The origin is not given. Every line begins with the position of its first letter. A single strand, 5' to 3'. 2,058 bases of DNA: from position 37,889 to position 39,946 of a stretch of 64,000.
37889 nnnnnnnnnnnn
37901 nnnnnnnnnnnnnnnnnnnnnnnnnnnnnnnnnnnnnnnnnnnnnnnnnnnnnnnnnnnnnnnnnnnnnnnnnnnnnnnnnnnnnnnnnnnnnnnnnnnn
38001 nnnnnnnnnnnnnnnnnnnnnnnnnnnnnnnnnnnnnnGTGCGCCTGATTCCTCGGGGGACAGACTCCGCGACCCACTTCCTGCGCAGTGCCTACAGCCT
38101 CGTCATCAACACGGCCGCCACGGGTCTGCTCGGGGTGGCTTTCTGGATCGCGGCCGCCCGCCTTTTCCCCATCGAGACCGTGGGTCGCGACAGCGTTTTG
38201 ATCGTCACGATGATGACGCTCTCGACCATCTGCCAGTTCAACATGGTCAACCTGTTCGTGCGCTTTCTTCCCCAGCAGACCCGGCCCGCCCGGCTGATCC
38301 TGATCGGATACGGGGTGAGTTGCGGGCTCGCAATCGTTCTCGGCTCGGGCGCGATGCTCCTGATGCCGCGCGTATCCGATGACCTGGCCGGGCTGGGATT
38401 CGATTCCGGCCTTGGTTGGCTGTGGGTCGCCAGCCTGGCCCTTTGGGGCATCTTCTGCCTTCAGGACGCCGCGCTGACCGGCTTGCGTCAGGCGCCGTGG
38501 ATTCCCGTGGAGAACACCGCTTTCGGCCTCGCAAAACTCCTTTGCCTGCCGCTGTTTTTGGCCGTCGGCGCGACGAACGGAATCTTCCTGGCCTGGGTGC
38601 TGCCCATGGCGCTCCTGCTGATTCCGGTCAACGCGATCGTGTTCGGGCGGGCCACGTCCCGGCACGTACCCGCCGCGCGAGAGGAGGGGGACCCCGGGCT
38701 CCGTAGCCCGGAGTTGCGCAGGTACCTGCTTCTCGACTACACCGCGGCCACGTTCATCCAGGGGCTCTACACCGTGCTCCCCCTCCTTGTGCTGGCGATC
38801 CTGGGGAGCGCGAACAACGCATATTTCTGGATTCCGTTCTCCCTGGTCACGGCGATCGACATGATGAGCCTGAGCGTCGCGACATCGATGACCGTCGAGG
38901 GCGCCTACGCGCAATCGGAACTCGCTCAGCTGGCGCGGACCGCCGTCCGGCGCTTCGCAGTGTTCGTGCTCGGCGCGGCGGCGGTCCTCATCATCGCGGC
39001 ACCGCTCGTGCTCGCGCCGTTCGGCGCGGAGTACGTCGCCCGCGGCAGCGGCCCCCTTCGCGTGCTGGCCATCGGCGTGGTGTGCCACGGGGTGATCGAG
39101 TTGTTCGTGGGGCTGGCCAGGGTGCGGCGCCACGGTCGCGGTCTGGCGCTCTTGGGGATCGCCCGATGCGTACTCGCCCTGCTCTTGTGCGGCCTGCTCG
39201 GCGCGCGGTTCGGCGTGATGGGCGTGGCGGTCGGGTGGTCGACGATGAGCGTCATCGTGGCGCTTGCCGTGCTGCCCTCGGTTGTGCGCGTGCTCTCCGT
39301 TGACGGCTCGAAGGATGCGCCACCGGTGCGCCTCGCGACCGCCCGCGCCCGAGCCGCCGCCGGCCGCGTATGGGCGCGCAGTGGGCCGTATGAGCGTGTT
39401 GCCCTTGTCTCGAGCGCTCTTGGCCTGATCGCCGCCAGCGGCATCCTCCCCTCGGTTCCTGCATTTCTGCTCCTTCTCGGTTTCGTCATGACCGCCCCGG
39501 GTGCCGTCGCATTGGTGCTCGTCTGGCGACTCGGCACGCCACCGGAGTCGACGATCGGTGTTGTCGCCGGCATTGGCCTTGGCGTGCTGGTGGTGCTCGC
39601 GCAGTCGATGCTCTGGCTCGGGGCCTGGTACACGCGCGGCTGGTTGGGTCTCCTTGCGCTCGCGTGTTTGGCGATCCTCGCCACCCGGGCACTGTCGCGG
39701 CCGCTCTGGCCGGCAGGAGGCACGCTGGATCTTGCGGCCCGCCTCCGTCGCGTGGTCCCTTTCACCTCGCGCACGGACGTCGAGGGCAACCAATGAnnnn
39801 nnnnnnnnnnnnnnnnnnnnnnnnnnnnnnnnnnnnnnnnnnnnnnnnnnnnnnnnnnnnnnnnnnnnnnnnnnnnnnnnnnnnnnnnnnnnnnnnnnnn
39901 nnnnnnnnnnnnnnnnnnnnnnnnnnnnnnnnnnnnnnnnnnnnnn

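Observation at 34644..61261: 27-kb envelope-glycan locus with duplicated export and polymerisation functions and no initiating phosphoglycosyltransferase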

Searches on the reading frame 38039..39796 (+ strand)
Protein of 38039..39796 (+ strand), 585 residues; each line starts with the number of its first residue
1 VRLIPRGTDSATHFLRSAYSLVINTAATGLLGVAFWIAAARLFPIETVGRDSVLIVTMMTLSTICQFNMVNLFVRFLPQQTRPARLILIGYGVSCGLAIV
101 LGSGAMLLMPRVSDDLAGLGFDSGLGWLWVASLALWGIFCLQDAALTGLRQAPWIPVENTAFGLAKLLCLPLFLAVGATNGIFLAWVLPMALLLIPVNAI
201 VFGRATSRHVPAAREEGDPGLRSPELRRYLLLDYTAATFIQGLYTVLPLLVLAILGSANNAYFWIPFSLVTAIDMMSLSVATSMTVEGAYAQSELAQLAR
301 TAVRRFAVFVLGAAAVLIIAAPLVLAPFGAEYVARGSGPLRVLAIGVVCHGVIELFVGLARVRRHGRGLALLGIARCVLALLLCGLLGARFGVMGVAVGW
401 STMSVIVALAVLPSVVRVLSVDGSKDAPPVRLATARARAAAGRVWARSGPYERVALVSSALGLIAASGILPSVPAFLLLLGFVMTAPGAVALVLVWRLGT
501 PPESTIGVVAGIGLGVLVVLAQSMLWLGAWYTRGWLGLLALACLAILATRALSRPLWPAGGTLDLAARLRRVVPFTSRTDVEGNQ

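Call 6: search_protein_families(library=pfam, proteins=[window:38039-39796:+], max_evalue=0.01)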
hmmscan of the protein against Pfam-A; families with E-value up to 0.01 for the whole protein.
window:38039-39796:+ (585 aa): 0 families

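Call 14: search_protein_families(library=ncbifam, proteins=[window:38039-39796:+], max_evalue=0.01)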
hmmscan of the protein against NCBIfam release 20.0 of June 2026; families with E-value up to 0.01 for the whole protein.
window:38039-39796:+ (585 aa): 0 families

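Call 22: search_solved_structures(query=window:38039-39796:+, max_evalue=10)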
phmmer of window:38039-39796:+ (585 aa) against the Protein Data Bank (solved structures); distinct sequences matched with E-value up to 10: 0.

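Call 42: find_homologous_proteins(query=window:38039-39796:+)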
Query window:38039-39796:+ (585 aa): 103 proteins with E <= 0.001 among 8000 candidates.
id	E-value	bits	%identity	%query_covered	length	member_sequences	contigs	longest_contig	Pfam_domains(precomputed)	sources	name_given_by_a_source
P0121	3.0e-292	988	91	88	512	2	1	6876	-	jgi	jgi:O-antigen/teichoic acid export membrane protein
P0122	2.8e-256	870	72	100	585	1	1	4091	-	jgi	jgi:O-antigen/teichoic acid export membrane protein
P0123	1.6e-233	795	65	99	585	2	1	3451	-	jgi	jgi:hypothetical protein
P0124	3.2e-202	691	59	97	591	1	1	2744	-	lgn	-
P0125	4.8e-191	654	60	94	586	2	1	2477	-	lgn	-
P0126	1.1e-185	637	59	93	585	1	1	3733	-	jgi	jgi:O-antigen/teichoic acid export membrane protein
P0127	2.3e-177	609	68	71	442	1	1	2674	-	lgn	-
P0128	4.0e-139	483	57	70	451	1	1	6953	-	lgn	-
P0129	6.9e-111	390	48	71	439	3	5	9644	-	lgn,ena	-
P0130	1.6e-101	359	48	71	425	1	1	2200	-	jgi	jgi:O-antigen/teichoic acid export membrane protein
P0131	4.0e-100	354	51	61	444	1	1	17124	-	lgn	-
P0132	4.9e-98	347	48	71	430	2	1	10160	-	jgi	jgi:O-antigen/teichoic acid export membrane protein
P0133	8.6e-97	343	47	71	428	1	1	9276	-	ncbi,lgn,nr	ncbi:MAG: hypothetical protein JWN10_1232 [Solirubrobacterales bacterium]|nr:hypothetical protein [S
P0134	1.1e-96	343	47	70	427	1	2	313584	-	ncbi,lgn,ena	-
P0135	2.4e-96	342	44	72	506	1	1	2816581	-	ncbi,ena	-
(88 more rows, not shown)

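Call 85: search_solved_structures(query=A5, max_evalue=10)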
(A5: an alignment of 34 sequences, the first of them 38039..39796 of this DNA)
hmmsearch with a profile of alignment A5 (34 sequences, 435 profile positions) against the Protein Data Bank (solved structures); distinct sequences matched with E-value up to 10: 0.

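Call 86: search_protein_families(library=pfam, alignment_id=A5, max_evalue=0.1)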
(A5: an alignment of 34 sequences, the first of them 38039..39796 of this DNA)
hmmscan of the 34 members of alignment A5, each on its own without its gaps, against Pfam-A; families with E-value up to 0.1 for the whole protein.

A. member 1, window:38039-39796:+ (585 aa): 0 families

B. families by the number of members that match (of 34 scanned): 6 families
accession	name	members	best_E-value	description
PF01943.22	Polysacc_synt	4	2.7e-09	Polysaccharide biosynthesis protein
PF01554.23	MatE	2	0.0002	MatE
PF13440.11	Polysacc_synt_3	1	0.0014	Polysaccharide biosynthesis protein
PF00514.29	Arm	1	0.0087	Armadillo/beta-catenin-like repeat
PF11466.13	Doppel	1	0.029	Prion-like protein Doppel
PF00122.25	E1-E2_ATPase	1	0.097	E1-E2 ATPase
